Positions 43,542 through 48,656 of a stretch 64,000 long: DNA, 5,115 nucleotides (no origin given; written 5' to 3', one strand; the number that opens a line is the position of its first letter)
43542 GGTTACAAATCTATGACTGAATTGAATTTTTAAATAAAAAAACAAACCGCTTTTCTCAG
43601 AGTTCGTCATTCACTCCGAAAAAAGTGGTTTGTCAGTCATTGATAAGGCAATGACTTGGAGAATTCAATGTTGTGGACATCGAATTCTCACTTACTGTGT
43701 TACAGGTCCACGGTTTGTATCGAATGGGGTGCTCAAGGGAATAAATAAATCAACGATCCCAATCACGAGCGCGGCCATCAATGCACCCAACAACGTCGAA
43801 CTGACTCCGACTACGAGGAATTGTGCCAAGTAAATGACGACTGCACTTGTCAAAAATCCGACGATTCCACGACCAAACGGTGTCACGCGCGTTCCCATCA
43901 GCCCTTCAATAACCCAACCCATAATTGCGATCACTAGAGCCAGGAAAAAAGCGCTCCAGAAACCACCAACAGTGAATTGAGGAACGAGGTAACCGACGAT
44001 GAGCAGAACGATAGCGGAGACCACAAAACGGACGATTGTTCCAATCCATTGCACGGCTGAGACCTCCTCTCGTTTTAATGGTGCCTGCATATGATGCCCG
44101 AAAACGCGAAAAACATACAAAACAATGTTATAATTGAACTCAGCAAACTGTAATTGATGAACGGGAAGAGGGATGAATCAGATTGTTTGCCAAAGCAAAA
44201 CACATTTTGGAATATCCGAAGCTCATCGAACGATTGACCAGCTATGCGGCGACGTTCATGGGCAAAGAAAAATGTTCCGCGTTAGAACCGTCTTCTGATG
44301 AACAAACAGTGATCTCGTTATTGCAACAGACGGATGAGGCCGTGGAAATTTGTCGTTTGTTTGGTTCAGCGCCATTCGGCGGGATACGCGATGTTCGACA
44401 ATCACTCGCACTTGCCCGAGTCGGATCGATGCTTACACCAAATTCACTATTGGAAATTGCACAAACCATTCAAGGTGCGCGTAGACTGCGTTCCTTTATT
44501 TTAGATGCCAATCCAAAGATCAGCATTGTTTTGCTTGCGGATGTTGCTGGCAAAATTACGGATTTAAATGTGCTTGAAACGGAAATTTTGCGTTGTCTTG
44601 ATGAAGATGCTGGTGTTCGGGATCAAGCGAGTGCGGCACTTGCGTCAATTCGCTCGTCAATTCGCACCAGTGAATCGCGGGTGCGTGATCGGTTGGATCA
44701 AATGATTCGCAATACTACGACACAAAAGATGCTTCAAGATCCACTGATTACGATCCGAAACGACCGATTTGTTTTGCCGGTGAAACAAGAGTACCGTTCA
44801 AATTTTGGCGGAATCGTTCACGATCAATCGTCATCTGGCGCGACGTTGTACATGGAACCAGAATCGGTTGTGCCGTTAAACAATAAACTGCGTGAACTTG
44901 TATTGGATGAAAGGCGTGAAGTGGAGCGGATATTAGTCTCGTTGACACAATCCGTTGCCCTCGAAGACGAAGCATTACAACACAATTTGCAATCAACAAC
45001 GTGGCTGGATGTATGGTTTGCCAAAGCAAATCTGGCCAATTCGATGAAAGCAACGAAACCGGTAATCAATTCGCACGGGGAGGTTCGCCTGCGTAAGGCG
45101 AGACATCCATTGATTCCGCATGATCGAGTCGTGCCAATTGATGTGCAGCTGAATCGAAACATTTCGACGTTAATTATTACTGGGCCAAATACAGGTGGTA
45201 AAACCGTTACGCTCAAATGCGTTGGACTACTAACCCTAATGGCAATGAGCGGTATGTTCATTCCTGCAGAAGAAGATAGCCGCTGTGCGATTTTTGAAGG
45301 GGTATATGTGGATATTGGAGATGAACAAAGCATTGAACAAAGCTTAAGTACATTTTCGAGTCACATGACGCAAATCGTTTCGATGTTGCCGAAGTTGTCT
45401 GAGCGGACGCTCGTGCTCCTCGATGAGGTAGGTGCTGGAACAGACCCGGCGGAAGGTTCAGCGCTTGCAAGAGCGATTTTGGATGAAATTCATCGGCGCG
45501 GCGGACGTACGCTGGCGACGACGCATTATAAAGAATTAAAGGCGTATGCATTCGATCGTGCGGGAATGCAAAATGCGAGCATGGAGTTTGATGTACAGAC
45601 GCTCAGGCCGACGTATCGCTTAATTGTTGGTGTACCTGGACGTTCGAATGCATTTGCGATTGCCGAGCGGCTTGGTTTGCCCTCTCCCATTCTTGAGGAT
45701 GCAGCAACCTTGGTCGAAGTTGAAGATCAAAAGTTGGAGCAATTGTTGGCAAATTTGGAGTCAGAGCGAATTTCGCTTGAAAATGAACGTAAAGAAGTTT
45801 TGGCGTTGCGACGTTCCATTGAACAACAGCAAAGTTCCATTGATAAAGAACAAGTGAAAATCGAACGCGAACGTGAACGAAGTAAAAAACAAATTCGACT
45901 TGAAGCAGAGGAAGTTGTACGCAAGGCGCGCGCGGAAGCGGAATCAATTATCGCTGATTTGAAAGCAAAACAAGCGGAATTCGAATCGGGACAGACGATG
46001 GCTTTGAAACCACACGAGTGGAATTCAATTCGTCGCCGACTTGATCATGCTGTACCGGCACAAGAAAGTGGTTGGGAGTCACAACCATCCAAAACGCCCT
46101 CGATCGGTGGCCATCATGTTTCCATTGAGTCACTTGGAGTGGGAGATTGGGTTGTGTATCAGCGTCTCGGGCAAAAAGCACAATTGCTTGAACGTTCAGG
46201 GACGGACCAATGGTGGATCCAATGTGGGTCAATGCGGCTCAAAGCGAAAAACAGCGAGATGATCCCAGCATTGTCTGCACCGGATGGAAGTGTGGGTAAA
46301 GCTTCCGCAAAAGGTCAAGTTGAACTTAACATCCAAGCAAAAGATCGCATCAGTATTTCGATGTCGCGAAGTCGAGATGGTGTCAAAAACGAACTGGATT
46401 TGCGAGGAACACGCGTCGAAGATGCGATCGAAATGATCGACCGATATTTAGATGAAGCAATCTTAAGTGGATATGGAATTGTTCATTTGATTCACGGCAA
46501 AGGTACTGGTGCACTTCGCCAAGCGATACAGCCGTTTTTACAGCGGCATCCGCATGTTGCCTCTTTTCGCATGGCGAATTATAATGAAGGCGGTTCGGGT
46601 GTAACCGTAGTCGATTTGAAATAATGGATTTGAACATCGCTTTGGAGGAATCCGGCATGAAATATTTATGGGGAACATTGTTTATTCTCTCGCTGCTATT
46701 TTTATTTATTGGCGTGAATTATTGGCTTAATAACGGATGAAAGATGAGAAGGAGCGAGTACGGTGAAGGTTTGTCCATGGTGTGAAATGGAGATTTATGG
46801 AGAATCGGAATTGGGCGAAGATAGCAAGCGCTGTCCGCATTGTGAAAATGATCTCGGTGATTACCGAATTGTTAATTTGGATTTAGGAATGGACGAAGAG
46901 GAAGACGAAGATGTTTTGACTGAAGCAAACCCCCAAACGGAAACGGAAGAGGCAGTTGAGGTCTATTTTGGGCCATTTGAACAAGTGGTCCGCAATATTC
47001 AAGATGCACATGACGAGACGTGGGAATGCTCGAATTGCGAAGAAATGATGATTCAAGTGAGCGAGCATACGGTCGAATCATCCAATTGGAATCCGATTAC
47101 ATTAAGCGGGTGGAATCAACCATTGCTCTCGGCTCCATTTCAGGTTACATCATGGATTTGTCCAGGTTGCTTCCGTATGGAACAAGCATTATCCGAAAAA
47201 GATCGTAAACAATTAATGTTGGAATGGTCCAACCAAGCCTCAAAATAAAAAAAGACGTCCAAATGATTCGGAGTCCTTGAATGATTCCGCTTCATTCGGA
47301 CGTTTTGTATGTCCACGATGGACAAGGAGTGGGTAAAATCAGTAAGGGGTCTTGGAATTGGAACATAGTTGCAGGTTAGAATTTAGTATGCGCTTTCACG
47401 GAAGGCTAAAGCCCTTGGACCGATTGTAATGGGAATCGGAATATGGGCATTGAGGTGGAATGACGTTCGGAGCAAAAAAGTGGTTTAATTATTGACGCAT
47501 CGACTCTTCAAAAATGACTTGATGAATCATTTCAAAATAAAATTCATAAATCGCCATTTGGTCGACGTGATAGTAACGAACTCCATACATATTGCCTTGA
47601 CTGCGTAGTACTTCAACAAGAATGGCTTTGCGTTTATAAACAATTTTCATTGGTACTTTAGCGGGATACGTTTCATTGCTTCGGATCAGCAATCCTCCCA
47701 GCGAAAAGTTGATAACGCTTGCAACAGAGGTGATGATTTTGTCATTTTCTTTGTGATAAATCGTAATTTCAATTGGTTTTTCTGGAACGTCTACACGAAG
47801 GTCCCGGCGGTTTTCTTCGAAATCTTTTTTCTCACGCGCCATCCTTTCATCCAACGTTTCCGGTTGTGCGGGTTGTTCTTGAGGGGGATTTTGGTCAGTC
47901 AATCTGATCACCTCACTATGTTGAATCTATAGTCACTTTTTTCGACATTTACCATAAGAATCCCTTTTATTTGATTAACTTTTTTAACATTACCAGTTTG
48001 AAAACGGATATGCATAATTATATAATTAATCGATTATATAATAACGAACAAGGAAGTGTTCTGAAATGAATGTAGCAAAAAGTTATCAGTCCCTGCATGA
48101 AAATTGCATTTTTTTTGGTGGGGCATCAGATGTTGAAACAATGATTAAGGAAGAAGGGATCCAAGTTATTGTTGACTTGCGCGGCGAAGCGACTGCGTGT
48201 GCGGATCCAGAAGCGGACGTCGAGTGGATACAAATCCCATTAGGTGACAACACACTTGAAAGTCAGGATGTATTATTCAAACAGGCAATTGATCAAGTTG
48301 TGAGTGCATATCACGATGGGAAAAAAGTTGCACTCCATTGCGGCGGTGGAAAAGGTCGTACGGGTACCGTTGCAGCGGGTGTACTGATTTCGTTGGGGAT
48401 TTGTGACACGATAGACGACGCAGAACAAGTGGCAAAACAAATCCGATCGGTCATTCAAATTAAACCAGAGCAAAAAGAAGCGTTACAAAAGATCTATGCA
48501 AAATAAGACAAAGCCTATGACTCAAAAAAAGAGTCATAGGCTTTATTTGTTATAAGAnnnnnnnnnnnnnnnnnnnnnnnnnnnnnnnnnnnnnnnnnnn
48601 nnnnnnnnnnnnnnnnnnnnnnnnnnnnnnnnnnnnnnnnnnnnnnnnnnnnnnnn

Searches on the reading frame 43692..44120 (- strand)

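Call 32: search_protein_families(library=pfam, proteins=[window:43692-44120:-], max_evalue=0.001)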
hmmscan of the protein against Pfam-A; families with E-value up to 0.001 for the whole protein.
window:43692-44120:- (142 aa): 2 families
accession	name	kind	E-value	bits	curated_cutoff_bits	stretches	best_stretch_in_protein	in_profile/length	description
PF04020.18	Phage_holin_4_2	-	1.9e-15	57.8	28.8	1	27-126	2-105/105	Mycobacterial 4 TMS phage holin, superfamily IV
PF01061.29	ABC2_membrane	-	0.00039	20.4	26.9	1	5-69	79-147/211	ABC-2 type transporter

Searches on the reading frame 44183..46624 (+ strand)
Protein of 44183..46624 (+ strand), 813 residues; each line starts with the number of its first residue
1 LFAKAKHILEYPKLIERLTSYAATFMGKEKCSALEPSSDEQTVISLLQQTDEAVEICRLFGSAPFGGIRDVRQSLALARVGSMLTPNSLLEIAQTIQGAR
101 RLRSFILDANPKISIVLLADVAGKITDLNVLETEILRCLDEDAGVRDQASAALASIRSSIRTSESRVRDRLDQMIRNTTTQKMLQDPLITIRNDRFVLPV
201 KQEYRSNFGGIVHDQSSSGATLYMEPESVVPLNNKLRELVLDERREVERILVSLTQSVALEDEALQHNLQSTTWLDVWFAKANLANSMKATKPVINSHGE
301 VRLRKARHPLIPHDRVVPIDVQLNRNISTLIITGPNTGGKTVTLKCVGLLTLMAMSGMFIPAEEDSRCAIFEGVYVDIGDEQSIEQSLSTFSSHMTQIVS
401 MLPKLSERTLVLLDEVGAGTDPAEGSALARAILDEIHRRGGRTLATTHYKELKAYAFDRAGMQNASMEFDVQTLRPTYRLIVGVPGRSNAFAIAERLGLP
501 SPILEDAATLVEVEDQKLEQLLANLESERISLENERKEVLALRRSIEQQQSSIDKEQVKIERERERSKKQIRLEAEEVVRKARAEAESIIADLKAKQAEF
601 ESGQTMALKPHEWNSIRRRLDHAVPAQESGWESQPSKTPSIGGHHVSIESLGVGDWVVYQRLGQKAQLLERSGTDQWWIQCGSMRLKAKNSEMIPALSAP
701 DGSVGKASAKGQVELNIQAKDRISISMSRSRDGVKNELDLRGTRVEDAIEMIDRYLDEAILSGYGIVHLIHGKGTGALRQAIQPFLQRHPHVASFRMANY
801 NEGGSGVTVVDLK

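Call 16: search_protein_families(library=pfam, proteins=[window:44183-46624:+], max_evalue=0.001)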
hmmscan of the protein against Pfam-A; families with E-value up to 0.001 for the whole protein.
window:44183-46624:+ (813 aa): 3 families
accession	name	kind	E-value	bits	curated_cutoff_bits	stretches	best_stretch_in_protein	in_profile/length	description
PF00488.27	MutS_V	-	2.9e-34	119.1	30.2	1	330-510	1-183/188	MutS domain V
PF01713.27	Smr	-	4.3e-27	94.5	25.7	1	738-813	1-77/77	Smr domain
PF20297.4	MSSS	-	1.7e-05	24.8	26.8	1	653-692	1-41/42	MutS2 and Smr-associated SH3 domain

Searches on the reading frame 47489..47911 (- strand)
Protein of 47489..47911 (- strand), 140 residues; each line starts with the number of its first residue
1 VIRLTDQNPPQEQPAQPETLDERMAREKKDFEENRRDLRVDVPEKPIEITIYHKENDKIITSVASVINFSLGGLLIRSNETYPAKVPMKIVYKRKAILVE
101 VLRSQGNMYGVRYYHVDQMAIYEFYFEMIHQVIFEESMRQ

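Call 6: search_protein_families(library=pfam, proteins=[window:47489-47911:-], max_evalue=1)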
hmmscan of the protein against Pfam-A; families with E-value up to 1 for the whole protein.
window:47489-47911:- (140 aa): 2 families
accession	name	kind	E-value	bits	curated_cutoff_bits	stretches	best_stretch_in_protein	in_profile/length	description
PF07238.19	PilZ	-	0.00016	22.4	22.5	1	34-117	2-89/102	PilZ domain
PF24149.1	K1-lyase_Rider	-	0.015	16.1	27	1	56-125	12-78/89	K1 capsule-specific polysaccharide lyase, Rider domain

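Call 7: search_protein_families(library=ncbifam, proteins=[window:47489-47911:-], max_evalue=1)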
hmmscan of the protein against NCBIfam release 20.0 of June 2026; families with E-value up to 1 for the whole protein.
window:47489-47911:- (140 aa): 0 families

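Call 71: find_related_loci(query=window:47489-47902:-, collection=metagenome_contigs, flank=5000)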
Query window:47489-47902:- (137 aa) in metagenome_contigs; peptide patterns used: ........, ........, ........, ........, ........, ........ (x = any residue, [..] = any of these).
110 stretches matched a pattern, but none encodes a relative of the query by tblastn (E <= 1e-3).

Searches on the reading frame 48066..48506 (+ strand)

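Call 16: search_protein_families(library=pfam, proteins=[window:48066-48506:+], max_evalue=0.001)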
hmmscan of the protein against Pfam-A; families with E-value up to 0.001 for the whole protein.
window:48066-48506:+ (146 aa): 5 families
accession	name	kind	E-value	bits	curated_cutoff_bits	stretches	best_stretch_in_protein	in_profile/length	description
PF00782.25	DSPc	-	2.4e-11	44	33.5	1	15-142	1-129/133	Dual specificity phosphatase, catalytic domain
PF22785.1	Tc-R-P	-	1.2e-10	42.3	27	1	25-111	17-105/106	Polymorphic toxin system, DSP-PTPase phosphatase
PF22784.1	PTP-SAK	-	1.9e-09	38.2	27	1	64-117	62-119/153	Swiss Army Knife protein, DSP-PTPase phosphatase domain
PF13350.11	Y_phosphatase3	-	5.5e-07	30.2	22.2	1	27-113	45-156/240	Tyrosine phosphatase family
PF22741.1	PTP-NADK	-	0.00022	21.1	27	1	27-104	44-126/163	DSP-PTPase phosphatase fused to NAD+ Kinase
